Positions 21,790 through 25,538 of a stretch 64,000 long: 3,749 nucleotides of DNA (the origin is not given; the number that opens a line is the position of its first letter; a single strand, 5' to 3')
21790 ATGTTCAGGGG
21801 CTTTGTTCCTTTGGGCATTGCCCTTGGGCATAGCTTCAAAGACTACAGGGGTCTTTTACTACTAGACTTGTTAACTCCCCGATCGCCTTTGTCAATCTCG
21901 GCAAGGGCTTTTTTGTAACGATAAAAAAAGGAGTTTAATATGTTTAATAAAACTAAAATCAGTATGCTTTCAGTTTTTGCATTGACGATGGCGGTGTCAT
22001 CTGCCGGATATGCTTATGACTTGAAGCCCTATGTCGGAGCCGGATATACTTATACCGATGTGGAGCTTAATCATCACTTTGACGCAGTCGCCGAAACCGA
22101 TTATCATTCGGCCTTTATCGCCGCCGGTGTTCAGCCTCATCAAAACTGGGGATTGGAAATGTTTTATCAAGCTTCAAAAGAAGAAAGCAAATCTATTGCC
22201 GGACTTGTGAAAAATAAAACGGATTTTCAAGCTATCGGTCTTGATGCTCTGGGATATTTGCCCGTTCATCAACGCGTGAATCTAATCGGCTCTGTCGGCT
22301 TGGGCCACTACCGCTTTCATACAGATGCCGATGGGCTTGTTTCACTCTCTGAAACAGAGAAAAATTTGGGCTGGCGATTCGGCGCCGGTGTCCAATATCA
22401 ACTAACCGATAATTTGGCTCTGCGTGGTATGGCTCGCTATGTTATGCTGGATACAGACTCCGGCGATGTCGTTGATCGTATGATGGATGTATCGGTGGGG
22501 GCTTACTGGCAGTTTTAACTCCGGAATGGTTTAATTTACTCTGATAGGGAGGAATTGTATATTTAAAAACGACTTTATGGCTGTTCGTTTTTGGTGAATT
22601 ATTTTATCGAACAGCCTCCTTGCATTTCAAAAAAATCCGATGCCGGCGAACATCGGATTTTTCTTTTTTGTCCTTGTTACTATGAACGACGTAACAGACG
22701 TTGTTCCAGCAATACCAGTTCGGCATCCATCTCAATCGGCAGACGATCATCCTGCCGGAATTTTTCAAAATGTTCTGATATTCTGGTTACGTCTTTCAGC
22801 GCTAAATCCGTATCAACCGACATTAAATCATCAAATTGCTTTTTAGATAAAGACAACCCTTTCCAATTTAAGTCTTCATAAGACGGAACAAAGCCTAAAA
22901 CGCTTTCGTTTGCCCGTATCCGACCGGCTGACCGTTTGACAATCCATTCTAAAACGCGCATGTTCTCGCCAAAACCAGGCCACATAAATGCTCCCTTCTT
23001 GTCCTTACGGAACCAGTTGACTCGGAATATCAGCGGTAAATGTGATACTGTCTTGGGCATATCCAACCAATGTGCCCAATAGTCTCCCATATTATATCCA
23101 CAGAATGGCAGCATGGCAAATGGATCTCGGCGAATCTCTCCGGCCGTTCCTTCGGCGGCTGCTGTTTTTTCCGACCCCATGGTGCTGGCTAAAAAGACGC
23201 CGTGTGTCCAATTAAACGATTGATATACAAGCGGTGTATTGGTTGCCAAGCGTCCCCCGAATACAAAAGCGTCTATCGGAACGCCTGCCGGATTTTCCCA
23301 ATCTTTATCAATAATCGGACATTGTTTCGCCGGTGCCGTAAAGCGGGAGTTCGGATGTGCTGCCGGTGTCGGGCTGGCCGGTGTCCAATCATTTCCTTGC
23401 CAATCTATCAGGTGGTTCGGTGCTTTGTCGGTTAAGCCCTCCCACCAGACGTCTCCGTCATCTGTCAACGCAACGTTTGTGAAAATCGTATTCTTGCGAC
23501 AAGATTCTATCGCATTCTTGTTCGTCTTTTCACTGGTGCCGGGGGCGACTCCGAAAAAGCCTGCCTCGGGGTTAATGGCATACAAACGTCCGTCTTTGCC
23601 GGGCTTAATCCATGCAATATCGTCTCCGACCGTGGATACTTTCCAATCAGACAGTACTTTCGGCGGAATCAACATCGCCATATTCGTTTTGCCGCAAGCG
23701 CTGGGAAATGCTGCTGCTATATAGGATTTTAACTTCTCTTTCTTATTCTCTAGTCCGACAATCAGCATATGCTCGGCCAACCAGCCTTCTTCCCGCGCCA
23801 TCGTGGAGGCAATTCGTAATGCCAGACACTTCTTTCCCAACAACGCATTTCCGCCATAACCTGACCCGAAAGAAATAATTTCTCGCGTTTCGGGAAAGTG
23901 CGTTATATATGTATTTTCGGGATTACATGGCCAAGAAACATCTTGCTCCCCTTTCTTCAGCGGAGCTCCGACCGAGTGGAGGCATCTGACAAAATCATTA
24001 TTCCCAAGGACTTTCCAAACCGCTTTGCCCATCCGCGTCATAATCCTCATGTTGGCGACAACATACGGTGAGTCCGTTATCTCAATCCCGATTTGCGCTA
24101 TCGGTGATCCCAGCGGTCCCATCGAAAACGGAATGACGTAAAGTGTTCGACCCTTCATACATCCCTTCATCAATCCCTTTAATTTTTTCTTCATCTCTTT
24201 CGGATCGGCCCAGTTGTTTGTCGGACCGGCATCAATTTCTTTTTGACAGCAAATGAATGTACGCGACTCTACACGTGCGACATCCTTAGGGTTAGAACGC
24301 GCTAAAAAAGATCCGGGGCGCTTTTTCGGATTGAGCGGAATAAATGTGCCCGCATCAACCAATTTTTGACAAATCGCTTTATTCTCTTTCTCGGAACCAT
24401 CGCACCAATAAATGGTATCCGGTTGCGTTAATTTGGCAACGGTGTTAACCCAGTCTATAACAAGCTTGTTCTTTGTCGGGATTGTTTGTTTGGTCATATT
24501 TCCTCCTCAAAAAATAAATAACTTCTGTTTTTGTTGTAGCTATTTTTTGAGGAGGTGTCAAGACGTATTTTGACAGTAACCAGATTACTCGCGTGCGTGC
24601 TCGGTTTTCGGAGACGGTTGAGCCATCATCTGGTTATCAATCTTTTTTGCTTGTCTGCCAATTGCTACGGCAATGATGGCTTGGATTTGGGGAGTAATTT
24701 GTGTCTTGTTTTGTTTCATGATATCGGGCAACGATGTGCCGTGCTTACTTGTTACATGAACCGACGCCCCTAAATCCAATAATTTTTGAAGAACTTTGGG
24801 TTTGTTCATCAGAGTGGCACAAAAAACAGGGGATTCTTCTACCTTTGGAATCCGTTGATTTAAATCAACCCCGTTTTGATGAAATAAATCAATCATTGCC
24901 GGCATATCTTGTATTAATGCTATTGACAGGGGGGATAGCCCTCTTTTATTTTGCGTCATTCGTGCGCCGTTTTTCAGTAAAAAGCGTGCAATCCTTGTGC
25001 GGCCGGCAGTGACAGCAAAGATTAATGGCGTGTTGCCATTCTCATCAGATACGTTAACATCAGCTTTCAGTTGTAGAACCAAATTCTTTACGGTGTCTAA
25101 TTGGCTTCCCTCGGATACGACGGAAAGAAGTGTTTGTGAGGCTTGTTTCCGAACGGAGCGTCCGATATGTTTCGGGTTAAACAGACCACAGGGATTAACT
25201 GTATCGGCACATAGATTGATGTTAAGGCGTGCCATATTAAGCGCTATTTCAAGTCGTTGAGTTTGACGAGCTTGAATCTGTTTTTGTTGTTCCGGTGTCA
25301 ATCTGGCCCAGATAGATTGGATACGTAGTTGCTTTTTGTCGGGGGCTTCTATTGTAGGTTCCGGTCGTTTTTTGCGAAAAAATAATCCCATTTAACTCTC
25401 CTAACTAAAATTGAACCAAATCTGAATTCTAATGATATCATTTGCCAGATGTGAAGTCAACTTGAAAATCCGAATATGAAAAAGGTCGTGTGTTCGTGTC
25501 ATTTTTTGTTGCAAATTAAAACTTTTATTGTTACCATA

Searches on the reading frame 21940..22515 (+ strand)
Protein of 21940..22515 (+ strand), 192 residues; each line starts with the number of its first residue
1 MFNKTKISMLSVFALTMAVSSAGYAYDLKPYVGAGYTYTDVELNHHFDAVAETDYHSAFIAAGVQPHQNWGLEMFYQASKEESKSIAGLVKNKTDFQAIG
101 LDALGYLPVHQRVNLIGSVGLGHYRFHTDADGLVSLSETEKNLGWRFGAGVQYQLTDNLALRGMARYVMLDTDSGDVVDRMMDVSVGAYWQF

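Call 10: find_encoding_contigs(protein=window:21940-22515:+, flank=3000, max_places=10)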
Protein window:21940-22515:+ (192 aa): 2 contigs read that carry it; 1 place shown.
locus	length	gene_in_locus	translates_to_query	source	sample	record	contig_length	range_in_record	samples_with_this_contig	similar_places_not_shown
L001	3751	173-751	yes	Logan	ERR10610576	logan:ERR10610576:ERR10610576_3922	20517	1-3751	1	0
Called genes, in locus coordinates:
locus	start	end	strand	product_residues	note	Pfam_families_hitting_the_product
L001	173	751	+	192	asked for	PF13505:OMP_b-brl, PF01389:OmpA_membrane (weak)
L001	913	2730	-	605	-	PF17297:PEPCK_N, PF00821:PEPCK_GTP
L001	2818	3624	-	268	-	PF12796:Ank_2, PF00023:Ank (faint), PF12796:Ank_2, PF13606:Ank_3 (faint), PF13637:Ank_4, PF13857:Ank_5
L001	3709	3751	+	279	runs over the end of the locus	PF13512:TPR_18, PF00515:TPR_1 (faint), PF07719:TPR_2 (faint), PF09976:TPR_21 (faint), PF13174:TPR_6 (faint), PF13525:YfiO, PF13432:TPR_16 (weak), PF14559:TPR_19 (weak), +1 more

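Call 11: search_protein_families(library=pfam, proteins=[window:21940-22515:+])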
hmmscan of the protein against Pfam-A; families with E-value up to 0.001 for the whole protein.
window:21940-22515:+ (192 aa): 4 families
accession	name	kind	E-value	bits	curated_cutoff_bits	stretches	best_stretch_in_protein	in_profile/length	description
PF13505.12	OMP_b-brl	-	2.4e-21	77.1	28.7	1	12-192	2-175/175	Outer membrane protein beta-barrel domain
PF01389.23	OmpA_membrane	-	2.1e-05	24.8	21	1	34-169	12-150/180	OmpA-like transmembrane domain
PF02462.21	Opacity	-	9.5e-05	22.9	21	0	134-190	69-124/126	Opacity family porin protein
PF02530.20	Porin_2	-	0.00079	19.4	22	0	137-176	298-337/357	Porin subfamily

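Call 13: find_homologous_proteins(query=window:21940-22515:+)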
Query window:21940-22515:+ (192 aa): 5 proteins with E <= 0.001 among 125 candidates.
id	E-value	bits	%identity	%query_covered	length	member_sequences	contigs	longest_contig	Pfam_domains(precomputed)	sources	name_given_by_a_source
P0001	9.3e-124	428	99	100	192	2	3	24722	PF13505.13,PF01389.24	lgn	-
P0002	3.5e-59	218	54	98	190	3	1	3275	PF13505.13,PF01389.24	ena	-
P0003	1.4e-56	209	52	97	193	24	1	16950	PF13505.13,PF01389.24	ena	-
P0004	2.3e-33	134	58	59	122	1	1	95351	PF13505.13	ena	-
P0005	4.6e-14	71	32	96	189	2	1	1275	PF13505.13,PF01389.24,PF24653.2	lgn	-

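Call 14: find_encoding_contigs(protein=P0001, flank=4000, max_places=10)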
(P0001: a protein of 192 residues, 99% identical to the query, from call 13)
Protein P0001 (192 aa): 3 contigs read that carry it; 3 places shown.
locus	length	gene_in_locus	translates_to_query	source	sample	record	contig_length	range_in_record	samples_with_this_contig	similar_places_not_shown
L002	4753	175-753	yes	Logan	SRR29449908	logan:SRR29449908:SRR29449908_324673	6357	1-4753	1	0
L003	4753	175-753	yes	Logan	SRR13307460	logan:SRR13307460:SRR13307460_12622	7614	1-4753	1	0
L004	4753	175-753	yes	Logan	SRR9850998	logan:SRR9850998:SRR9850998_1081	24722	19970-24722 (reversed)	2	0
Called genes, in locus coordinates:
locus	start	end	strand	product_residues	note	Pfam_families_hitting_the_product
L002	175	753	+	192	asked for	PF13505:OMP_b-brl, PF01389:OmpA_membrane (faint)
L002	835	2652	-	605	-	PF17297:PEPCK_N, PF00821:PEPCK_GTP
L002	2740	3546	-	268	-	PF12796:Ank_2, PF00023:Ank (faint), PF12796:Ank_2, PF13606:Ank_3 (faint), PF13637:Ank_4, PF13857:Ank_5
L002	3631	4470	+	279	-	PF13512:TPR_18, PF00515:TPR_1 (faint), PF07719:TPR_2 (faint), PF09976:TPR_21 (faint), PF13174:TPR_6 (faint), PF13525:YfiO, PF13432:TPR_16 (weak), PF14559:TPR_19 (weak), +1 more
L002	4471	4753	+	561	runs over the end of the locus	PF02463:SMC_N, PF13476:AAA_23, PF13304:AAA_21 (faint)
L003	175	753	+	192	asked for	PF13505:OMP_b-brl, PF01389:OmpA_membrane (faint)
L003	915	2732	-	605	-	PF17297:PEPCK_N, PF00821:PEPCK_GTP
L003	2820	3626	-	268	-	PF12796:Ank_2, PF00023:Ank (faint), PF12796:Ank_2, PF13606:Ank_3 (faint), PF13637:Ank_4, PF13857:Ank_5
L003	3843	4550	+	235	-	PF13512:TPR_18, PF00515:TPR_1 (faint), PF07719:TPR_2 (faint), PF13428:TPR_14 (faint), PF13525:YfiO, PF09976:TPR_21 (faint), PF13432:TPR_16 (weak), PF14559:TPR_19 (weak), +1 more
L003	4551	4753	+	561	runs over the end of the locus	PF02463:SMC_N, PF13476:AAA_23, PF13304:AAA_21 (faint)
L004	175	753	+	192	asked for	PF13505:OMP_b-brl, PF01389:OmpA_membrane (faint)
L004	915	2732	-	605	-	PF17297:PEPCK_N, PF00821:PEPCK_GTP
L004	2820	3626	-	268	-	PF12796:Ank_2, PF00023:Ank (faint), PF12796:Ank_2, PF13606:Ank_3 (faint), PF13637:Ank_4, PF13857:Ank_5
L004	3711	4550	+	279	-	PF13512:TPR_18, PF00515:TPR_1 (faint), PF07719:TPR_2 (faint), PF09976:TPR_21 (faint), PF13174:TPR_6 (faint), PF13525:YfiO, PF13432:TPR_16 (weak), PF14559:TPR_19 (weak), +1 more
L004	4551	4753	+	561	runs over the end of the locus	PF02463:SMC_N, PF13476:AAA_23, PF13304:AAA_21 (faint)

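Call 15: find_encoding_contigs(protein=P0002, flank=4000, max_places=10)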
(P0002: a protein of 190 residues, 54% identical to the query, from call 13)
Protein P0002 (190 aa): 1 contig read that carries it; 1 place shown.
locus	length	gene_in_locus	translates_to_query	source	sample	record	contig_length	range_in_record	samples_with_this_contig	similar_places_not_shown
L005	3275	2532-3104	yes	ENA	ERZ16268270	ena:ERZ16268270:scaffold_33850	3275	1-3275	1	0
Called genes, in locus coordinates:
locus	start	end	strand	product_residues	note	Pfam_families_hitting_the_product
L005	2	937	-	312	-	?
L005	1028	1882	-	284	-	-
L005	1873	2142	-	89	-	-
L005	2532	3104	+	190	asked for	PF13505:OMP_b-brl, PF01389:OmpA_membrane (weak)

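Call 16: find_encoding_contigs(protein=P0003, flank=4000, max_places=10)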
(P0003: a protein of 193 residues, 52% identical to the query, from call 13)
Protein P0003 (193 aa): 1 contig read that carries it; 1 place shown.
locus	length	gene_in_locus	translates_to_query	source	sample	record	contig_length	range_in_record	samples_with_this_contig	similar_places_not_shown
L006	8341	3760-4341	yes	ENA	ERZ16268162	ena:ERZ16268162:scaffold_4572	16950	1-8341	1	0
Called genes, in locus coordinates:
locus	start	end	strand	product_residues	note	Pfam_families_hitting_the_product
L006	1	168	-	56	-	?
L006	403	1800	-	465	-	PF08238:Sel1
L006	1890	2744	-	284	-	-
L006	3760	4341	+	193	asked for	PF13505:OMP_b-brl, PF01389:OmpA_membrane (weak)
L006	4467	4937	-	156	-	PF00293:NUDIX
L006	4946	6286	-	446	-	PF22694:CtpB_N-like, PF00595:PDZ, PF13180:PDZ_2, PF17820:PDZ_6, PF03572:Peptidase_S41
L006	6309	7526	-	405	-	PF01551:Peptidase_M23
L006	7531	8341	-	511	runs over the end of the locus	PF01676:Metalloenzyme, PF06415:iPGM_N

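Call 17: find_encoding_contigs(protein=P0004, flank=4000, max_places=10)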
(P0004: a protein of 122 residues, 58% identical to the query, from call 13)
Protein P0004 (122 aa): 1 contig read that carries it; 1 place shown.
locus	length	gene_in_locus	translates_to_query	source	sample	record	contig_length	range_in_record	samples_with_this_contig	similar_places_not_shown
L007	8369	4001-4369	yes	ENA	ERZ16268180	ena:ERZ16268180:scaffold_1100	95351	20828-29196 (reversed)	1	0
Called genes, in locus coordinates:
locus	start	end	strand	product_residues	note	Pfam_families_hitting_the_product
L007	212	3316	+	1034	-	PF00133:tRNA-synt_1, PF09334:tRNA-synt_1g (weak), PF08264:Anticodon_1, PF19302:DUF5915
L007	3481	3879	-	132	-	-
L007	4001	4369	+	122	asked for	PF13505:OMP_b-brl (weak)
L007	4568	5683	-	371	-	PF01180:DHO_dh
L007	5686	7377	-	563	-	PF00133:tRNA-synt_1, PF09334:tRNA-synt_1g, PF08264:Anticodon_1, PF19303:Anticodon_3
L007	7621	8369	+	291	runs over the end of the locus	PF00140:Sigma70_r1_2, PF04542:Sigma70_r2, PF04545:Sigma70_r4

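Call 45: find_encoding_contigs(protein=P0005, flank=2000, max_places=10)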
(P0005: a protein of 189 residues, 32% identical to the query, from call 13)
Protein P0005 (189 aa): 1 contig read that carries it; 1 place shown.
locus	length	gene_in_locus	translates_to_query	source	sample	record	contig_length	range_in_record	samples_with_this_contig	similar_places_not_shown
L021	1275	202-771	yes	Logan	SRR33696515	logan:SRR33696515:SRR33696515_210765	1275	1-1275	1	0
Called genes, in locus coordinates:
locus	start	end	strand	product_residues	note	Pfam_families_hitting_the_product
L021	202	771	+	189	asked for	PF13505:OMP_b-brl, PF24653:Phage_OMP (faint), PF01389:OmpA_membrane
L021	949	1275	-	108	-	?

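Call 49: find_homologous_proteins(query=A4, max_evalue=0.00001)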
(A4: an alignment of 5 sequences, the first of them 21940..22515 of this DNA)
Query A4 (5 sequences) (192 aa, profile of the alignment): 72 proteins with E <= 0.00001 among 8000 candidates.
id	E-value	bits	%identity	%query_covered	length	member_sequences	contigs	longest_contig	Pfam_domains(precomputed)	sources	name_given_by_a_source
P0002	1.7e-100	352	54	98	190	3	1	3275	PF13505.13,PF01389.24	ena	-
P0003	7.6e-99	347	52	97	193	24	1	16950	PF13505.13,PF01389.24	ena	-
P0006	1.4e-96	340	56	98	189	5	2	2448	PF13505.13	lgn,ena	-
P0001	3.0e-94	332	99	100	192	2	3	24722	PF13505.13,PF01389.24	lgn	-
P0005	1.4e-69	252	32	96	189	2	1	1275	PF13505.13,PF01389.24,PF24653.2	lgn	-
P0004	3.7e-53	198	58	59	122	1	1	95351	PF13505.13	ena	-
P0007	4.1e-53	198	52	60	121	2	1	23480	PF13505.13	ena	-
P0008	4.5e-47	178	35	96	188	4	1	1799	PF13505.13,PF01389.24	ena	-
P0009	1.3e-45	173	34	96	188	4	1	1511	PF13505.13,PF01389.24,PF24653.2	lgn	-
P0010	1.4e-43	167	31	97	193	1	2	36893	PF13505.13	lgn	-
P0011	5.8e-42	162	40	97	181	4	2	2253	PF13505.13,PF02462.21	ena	-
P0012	8.8e-42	161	33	99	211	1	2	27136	PF13505.13,PF01389.24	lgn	-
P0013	9.5e-42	161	37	76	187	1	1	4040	PF13505.13,PF01389.24,PF24653.2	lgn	-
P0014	1.5e-40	157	31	96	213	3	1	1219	PF13505.13,PF01389.24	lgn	-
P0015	3.5e-40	156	32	86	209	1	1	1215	PF13505.13,PF01389.24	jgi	jgi:opacity protein-like surface antigen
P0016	3.6e-40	156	38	69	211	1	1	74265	PF13505.13,PF01389.24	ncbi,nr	ncbi:MAG: porin family protein [Alphaproteobacteria bacterium]|nr:porin family protein [Alphaproteob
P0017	1.2e-39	154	37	86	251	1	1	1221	PF13505.13,PF01389.24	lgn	-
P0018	1.4e-39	154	34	85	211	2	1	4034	PF13505.13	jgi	jgi:opacity protein-like surface antigen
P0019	1.5e-39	154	33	97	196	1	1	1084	PF06316.17,PF13505.13,PF01389.24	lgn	-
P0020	1.5e-39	154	36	91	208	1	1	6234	PF13505.13,PF01389.24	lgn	-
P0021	1.7e-39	153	33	97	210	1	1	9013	PF13505.13,PF01389.24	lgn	-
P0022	1.1e-38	151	33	100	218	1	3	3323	PF13505.13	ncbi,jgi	jgi:opacity protein-like surface antigen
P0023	1.1e-38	151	34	86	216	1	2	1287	PF13505.13,PF01389.24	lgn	-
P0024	1.2e-38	151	33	86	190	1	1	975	PF13505.13,PF01389.24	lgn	-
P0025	1.3e-38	151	35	86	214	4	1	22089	PF13505.13,PF01389.24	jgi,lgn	-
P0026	1.5e-38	150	35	95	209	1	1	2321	PF13505.13,PF01389.24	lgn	-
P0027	2.1e-38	150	33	97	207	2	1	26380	PF13505.13,PF01389.24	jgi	jgi:hypothetical protein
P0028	3.2e-38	149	35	86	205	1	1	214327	PF13505.13,PF01389.24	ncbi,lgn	-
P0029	3.8e-38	149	40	88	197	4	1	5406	PF13505.13,PF02462.21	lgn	-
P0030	8.6e-38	148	35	86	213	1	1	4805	PF13505.13,PF01389.24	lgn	-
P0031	1.2e-37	147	32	96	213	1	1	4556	PF13505.13,PF01389.24,PF02462.21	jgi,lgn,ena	-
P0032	1.9e-37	147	29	88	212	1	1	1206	PF13505.13,PF01389.24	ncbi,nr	ncbi:MAG: porin family protein [Sinomicrobium sp.]|nr:porin family protein [Sinomicrobium sp.]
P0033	2.6e-37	146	32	86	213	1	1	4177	PF13505.13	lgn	-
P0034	3.2e-37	146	32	97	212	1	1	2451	PF13505.13,PF01389.24,PF02462.21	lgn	-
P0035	3.6e-37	146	32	86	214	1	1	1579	PF13505.13,PF01389.24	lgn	-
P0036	5.9e-37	145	31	96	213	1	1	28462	PF13505.13,PF01389.24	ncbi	-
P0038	8.5e-37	145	32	86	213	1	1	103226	PF13505.13,PF01389.24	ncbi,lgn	-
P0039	9.7e-37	144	31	86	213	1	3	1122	PF13505.13,PF01389.24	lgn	-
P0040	1.1e-36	144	34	86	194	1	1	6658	PF13505.13,PF01389.24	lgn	-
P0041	1.3e-36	144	36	86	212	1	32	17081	PF13505.13,PF01389.24,PF02462.21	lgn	-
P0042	2.2e-36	143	33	96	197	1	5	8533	PF13505.13,PF01389.24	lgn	-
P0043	3.4e-36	143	38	86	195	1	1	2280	PF13505.13,PF01389.24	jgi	-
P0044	4.9e-36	142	34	86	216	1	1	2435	PF13505.13,PF01389.24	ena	-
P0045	1.1e-35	141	30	98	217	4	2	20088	PF13505.13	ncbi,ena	-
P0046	3.3e-35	139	30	96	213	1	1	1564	PF13505.13,PF01389.24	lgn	-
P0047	3.4e-35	139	31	87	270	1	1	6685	PF13505.13,PF01389.24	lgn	-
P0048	4.9e-35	139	36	87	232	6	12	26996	PF13505.13,PF01389.24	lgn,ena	-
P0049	5.1e-35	139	37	86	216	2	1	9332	PF13505.13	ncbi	-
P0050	6.3e-35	139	37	96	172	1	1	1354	PF13505.13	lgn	-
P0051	1.9e-34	137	30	98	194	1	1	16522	PF13505.13,PF01389.24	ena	-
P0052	2.5e-34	137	35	69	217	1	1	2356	PF13505.13,PF01389.24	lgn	-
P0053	2.9e-34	136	33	86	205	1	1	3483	PF13505.13,PF01389.24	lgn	-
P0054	3.8e-33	133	35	86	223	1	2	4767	PF13505.13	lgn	-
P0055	9.0e-33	132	32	98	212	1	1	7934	PF13505.13,PF01389.24,PF02462.21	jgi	-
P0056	1.3e-32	131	36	73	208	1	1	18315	PF13505.13,PF01389.24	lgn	-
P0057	1.8e-32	131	32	98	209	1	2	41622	PF13505.13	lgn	-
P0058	1.0e-31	128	38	69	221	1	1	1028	PF13505.13,PF01389.24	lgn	-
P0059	1.3e-29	121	32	86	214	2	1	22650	PF13505.13,PF24653.2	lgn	-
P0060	1.2e-28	118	29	76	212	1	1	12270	PF13505.13,PF01389.24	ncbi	-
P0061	1.7e-28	118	31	97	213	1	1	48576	PF13505.13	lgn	-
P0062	2.7e-28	117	32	86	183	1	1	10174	PF13505.13,PF01389.24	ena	-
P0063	1.6e-27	114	34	72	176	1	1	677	PF13505.13,PF01389.24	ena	-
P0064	1.7e-27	114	34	96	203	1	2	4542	PF13505.13,PF01389.24,PF02462.21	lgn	-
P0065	4.5e-27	113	33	86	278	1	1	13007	PF13505.13,PF01389.24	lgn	-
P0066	2.5e-25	107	27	97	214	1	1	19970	PF13505.13,PF01389.24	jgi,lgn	-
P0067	1.1e-24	105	39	63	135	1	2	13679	PF13505.13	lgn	-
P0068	8.4e-21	93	31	76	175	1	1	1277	PF13505.13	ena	-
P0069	1.7e-18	85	31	70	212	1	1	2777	PF13505.13,PF01389.24,PF02462.21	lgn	-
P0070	7.2e-16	76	27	93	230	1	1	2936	PF13505.13,PF01389.24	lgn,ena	-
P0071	1.3e-12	66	21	85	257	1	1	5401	PF13505.13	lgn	-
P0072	1.8e-11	62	26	98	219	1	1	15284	PF13505.13,PF01389.24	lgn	-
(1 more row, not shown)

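Call 50: find_encoding_contigs(protein=P0013, flank=1500, max_places=4)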
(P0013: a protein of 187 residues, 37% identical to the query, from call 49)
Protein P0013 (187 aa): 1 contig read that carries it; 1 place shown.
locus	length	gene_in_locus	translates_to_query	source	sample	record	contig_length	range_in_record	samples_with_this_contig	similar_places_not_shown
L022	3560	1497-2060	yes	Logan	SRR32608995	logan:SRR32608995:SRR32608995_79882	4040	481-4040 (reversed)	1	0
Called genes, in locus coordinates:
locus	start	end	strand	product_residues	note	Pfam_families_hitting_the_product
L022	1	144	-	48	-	?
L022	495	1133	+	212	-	PF01936:NYN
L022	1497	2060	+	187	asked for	PF13505:OMP_b-brl, PF24653:Phage_OMP (faint), PF01389:OmpA_membrane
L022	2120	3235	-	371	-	PF00565:SNase (weak)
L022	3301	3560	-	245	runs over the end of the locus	?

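Call 51: find_encoding_contigs(protein=P0008, flank=1500, max_places=4)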
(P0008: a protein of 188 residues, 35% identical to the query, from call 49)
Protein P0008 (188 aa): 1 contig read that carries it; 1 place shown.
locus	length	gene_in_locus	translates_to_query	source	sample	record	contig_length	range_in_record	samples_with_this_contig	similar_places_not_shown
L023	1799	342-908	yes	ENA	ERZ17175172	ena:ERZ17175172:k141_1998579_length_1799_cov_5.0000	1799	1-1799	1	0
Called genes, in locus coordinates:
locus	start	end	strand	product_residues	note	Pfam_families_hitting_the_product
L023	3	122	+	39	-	?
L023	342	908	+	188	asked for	PF13505:OMP_b-brl, PF01389:OmpA_membrane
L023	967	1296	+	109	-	-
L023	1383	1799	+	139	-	?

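Call 52: find_encoding_contigs(protein=P0010, flank=1500, max_places=4)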
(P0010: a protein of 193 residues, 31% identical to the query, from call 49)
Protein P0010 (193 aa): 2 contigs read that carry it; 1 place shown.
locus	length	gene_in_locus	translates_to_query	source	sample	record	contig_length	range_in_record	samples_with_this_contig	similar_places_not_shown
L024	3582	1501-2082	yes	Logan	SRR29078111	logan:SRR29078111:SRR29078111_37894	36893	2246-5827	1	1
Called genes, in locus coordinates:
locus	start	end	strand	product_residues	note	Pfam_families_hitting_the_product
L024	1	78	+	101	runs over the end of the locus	-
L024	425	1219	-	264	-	PF03400:DDE_Tnp_IS1 (faint)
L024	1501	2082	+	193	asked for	PF13505:OMP_b-brl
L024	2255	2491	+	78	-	-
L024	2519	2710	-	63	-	-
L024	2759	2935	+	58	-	-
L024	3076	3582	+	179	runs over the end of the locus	PF07120:DUF1376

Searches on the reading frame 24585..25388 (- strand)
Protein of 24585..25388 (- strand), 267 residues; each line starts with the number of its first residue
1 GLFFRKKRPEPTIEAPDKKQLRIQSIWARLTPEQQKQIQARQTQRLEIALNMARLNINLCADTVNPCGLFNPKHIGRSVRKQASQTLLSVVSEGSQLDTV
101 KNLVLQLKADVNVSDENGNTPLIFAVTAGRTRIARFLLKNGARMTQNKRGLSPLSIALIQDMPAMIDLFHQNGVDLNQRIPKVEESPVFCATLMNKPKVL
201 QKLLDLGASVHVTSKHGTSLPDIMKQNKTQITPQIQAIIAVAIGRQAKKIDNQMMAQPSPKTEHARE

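Call 11: search_protein_families(library=pfam, proteins=[window:24585-25388:-])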
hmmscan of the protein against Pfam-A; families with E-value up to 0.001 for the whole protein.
window:24585-25388:- (267 aa): 5 families
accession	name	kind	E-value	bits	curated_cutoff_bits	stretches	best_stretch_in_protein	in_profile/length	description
PF12796.13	Ank_2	-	1.9e-24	86.5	27.3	2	91-179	5-89/90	Ankyrin repeats (3 copies)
PF13637.12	Ank_4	-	1.1e-12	48.2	22.7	1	94-138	7-50/50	Ankyrin repeats (many copies)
PF00023.36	Ank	-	1.1e-12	47.9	21.1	1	117-143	1-27/33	Ankyrin repeat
PF13606.12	Ank_3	-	2.3e-11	43.1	22.3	0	117-142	1-26/30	Ankyrin repeat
PF13857.12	Ank_5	-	3.9e-11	43.5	27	1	109-157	7-56/56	Ankyrin repeats (many copies)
